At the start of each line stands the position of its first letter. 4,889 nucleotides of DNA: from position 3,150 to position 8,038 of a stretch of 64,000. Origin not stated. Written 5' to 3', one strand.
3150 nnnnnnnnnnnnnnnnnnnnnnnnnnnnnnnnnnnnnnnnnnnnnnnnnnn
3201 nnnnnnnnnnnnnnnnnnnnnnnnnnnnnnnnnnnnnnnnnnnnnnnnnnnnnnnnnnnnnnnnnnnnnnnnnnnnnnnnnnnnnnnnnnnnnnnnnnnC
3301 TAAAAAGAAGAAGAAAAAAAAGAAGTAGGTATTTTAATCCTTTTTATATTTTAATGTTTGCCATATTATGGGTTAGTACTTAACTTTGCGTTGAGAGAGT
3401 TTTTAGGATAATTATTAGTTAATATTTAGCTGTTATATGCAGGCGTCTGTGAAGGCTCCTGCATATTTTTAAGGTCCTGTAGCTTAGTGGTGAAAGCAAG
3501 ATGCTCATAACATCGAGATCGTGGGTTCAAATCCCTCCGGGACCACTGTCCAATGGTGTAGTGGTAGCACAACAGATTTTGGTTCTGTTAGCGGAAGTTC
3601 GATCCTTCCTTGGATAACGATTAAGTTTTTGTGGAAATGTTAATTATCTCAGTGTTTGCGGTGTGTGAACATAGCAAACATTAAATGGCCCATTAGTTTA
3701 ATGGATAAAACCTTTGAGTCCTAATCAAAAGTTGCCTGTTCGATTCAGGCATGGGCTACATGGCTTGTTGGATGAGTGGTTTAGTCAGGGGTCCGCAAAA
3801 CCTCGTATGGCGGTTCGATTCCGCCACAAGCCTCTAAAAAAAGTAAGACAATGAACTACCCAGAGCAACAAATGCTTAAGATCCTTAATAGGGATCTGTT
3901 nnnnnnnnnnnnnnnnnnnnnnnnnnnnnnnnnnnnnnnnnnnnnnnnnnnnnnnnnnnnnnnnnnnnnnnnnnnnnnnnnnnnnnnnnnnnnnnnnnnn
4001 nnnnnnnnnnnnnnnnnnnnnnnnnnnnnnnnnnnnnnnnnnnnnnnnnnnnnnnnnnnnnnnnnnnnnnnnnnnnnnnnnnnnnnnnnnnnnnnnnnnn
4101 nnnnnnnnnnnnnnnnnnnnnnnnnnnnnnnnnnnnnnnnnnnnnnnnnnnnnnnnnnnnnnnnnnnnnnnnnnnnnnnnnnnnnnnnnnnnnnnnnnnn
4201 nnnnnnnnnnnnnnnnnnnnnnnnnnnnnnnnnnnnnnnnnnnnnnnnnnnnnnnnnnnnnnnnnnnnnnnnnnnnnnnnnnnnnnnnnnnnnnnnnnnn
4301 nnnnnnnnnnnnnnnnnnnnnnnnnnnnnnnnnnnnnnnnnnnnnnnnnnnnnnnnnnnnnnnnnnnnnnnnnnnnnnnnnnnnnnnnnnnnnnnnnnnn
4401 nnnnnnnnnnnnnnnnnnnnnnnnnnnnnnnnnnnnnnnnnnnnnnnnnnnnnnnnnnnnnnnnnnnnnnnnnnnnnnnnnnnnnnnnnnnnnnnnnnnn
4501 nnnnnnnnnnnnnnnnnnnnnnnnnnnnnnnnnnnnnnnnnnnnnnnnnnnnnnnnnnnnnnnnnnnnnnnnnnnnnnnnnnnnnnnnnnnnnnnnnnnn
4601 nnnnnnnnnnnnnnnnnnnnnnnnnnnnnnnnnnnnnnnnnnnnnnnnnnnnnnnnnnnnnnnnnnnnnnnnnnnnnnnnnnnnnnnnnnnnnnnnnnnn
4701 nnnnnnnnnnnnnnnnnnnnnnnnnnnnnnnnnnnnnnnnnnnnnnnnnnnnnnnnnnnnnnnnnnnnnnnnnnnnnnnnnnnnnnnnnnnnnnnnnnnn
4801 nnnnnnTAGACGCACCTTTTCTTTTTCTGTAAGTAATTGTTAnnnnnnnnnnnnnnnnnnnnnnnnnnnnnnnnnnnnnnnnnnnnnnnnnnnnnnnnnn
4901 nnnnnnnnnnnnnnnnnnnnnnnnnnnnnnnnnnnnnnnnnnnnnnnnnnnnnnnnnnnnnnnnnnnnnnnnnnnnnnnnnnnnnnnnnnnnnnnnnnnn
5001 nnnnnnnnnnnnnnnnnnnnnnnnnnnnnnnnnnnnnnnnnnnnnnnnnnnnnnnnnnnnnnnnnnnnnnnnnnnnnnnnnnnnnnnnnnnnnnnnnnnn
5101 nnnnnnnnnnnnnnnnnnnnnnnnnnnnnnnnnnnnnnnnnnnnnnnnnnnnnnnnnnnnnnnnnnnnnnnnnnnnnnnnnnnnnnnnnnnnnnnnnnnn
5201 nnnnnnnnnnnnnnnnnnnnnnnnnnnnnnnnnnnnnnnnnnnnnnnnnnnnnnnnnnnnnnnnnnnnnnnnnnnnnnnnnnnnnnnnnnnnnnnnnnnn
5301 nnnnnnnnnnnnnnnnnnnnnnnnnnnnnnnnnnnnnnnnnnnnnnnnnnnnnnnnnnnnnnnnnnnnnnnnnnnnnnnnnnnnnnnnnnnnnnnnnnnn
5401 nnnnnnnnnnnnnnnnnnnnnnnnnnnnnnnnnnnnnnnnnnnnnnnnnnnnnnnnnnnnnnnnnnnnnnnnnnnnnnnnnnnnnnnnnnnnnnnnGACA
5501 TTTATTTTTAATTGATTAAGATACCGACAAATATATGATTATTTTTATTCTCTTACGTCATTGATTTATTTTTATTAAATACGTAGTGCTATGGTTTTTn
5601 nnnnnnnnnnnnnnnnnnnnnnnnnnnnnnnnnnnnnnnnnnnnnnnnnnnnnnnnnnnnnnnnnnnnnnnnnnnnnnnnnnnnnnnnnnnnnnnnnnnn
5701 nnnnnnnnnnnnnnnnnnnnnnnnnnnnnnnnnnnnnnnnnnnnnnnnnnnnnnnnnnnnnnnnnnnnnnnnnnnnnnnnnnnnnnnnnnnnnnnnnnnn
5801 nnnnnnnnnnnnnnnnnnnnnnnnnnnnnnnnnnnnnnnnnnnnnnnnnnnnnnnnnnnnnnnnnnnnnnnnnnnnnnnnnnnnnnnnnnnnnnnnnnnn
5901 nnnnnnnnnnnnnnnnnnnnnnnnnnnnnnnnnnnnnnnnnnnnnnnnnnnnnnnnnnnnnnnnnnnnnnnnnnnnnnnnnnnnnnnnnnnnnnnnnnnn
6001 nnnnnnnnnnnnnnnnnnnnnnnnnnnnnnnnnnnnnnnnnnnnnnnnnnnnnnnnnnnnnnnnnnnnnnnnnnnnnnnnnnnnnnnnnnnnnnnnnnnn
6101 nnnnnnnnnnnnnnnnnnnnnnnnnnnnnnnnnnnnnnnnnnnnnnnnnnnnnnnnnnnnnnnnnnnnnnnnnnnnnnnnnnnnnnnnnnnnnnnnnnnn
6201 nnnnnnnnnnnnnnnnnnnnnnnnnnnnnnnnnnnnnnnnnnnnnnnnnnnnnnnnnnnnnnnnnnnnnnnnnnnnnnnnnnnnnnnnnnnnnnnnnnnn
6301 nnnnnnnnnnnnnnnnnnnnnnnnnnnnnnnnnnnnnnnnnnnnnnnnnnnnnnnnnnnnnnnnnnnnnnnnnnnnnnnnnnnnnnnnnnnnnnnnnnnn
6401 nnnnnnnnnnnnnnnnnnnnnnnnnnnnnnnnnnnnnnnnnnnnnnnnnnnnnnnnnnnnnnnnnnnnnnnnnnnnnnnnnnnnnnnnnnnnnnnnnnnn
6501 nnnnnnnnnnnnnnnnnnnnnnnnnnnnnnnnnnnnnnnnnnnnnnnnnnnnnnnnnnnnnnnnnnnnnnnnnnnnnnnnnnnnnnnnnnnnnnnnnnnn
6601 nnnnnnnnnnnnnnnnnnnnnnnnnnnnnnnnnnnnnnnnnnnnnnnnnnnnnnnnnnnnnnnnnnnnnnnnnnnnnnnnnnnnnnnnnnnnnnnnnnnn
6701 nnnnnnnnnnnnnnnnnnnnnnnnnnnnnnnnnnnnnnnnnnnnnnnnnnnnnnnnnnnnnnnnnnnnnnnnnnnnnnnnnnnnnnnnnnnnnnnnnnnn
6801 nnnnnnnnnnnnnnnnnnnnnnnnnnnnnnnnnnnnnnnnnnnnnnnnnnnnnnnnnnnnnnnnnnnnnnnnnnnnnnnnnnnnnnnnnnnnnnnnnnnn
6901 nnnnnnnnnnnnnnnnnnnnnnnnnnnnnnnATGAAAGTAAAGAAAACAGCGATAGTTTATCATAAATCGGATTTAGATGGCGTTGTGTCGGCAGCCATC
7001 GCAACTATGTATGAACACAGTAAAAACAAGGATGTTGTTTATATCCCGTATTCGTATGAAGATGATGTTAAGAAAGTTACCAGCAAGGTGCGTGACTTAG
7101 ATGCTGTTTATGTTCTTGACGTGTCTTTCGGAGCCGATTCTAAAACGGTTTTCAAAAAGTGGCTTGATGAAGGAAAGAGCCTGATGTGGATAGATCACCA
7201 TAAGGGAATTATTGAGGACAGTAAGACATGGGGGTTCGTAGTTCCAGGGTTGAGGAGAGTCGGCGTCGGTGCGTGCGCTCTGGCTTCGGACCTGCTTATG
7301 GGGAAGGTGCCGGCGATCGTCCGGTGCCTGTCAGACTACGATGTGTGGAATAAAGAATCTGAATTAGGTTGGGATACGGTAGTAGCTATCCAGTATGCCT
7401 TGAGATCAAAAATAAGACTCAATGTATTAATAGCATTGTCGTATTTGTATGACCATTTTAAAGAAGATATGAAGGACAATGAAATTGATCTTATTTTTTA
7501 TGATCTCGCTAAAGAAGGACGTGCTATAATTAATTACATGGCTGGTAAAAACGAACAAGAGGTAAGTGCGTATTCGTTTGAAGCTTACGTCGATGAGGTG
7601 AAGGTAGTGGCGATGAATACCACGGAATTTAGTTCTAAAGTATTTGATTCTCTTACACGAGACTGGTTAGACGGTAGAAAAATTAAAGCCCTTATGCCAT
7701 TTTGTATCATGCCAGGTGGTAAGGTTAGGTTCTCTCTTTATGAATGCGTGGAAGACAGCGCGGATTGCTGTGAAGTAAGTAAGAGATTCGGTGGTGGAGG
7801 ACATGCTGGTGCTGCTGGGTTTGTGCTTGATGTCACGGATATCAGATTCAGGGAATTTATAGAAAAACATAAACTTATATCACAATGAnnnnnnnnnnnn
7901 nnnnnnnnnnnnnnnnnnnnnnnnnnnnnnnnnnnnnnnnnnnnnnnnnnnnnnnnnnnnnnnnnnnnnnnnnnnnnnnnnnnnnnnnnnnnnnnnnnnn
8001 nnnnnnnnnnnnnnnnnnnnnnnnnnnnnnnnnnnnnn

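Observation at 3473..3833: tRNA cluster without encoded CCA, including a Cys-like tRNA with C33, plus a phage CCA-adding-type nucleotidyltransferase elsewhere in the window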

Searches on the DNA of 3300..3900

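Call 76: search_rna_families(source=window, start=3300, end=3900, threshold=evalue, max_evalue=1, show_alignments=4)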
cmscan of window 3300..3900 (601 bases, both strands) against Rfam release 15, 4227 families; matches with E-value up to 1: 7.
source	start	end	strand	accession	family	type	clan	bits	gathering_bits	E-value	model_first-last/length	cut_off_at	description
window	3473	3545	+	RF00005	tRNA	Gene; tRNA;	CL00001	64.8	29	7.7e-14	1-71/71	no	tRNA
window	3547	3617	+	RF00005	tRNA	Gene; tRNA;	CL00001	61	29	8.8e-13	1-71/71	no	tRNA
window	3687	3758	+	RF00005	tRNA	Gene; tRNA;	CL00001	60.2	29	1.5e-12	1-71/71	no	tRNA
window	3762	3833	+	RF00005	tRNA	Gene; tRNA;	CL00001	47.6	29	4.4e-09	1-71/71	no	tRNA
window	3473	3546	-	RF04354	Plastid-ycf2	Cis-reg;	-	32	65.7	9.3e-05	1-75/75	no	Plastid-ycf2 5UTR RNA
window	3473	3544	+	RF01684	mascRNA-menRNA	Gene;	-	21.3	42.5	0.088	1-56/56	no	MALAT1-associated small cytoplasmic RNA/MEN beta RNA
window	3688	3758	-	RF04354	Plastid-ycf2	Cis-reg;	-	21.2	65.7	0.086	1-75/75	no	Plastid-ycf2 5UTR RNA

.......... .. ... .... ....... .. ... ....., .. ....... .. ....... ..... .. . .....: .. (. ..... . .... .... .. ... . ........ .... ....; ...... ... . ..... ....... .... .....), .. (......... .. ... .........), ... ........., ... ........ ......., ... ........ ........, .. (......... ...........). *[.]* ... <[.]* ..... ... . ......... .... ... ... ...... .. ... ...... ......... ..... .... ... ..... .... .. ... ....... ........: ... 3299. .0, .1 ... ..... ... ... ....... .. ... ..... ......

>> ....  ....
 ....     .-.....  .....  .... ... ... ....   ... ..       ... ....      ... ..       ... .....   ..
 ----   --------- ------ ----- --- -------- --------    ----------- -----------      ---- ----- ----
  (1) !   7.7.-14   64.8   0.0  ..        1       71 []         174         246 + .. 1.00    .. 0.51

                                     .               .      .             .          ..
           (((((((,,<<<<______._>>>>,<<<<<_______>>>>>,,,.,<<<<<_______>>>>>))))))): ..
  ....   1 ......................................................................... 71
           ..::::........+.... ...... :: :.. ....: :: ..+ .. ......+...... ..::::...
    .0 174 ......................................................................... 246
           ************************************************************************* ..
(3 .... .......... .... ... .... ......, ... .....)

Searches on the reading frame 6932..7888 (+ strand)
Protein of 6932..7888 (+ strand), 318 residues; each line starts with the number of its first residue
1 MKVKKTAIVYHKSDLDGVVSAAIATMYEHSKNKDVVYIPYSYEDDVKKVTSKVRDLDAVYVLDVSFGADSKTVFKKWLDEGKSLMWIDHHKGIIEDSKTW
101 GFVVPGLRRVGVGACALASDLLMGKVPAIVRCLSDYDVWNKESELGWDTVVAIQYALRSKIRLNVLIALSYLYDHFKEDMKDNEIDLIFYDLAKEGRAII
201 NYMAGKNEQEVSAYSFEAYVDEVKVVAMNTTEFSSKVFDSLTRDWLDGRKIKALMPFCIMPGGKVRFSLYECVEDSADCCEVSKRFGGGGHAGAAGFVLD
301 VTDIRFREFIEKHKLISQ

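Call 8: search_protein_families(library=pfam, proteins=[window:6932-7888:+], max_evalue=1)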
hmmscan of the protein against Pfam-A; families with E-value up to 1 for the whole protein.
window:6932-7888:+ (318 aa): 3 families
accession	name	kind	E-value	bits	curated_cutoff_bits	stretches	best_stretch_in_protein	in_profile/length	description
PF01368.27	DHH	-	3.9e-05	24.3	28.1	1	6-93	2-76/125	DHH family, N-terminal domain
PF02272.25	DHHA1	-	0.00017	22.4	25.9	1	261-310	41-93/102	DHHA1 domain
PF02074.21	Peptidase_M32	-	0.062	12.4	25.1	1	172-260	150-233/489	Carboxypeptidase Taq (M32) metallopeptidase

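Call 10: search_protein_families(library=phrogs, proteins=[window:6932-7888:+], max_evalue=0.01)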
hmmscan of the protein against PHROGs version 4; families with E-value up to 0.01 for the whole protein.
window:6932-7888:+ (318 aa): 1 family
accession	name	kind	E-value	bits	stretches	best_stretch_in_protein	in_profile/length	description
phrog_4771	-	other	2.6e-27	96.8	1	3-307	15-291/363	DHH phosphoesterase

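Call 50: search_protein_families(library=ncbifam, proteins=[window:6932-7888:+], max_evalue=0.1)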
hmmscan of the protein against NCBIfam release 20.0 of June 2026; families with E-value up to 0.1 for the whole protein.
window:6932-7888:+ (318 aa): 1 family
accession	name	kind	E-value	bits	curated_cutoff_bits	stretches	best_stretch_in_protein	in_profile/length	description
TIGR00644.1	recJ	equivalog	0.003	15.9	396.9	0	2-91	52-145/546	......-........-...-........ exonuclease RecJ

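Call 51: search_protein_families(library=padloc, proteins=[window:6932-7888:+], max_evalue=0.1)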
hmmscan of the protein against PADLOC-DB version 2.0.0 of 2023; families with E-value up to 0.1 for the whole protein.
window:6932-7888:+ (318 aa): 0 families
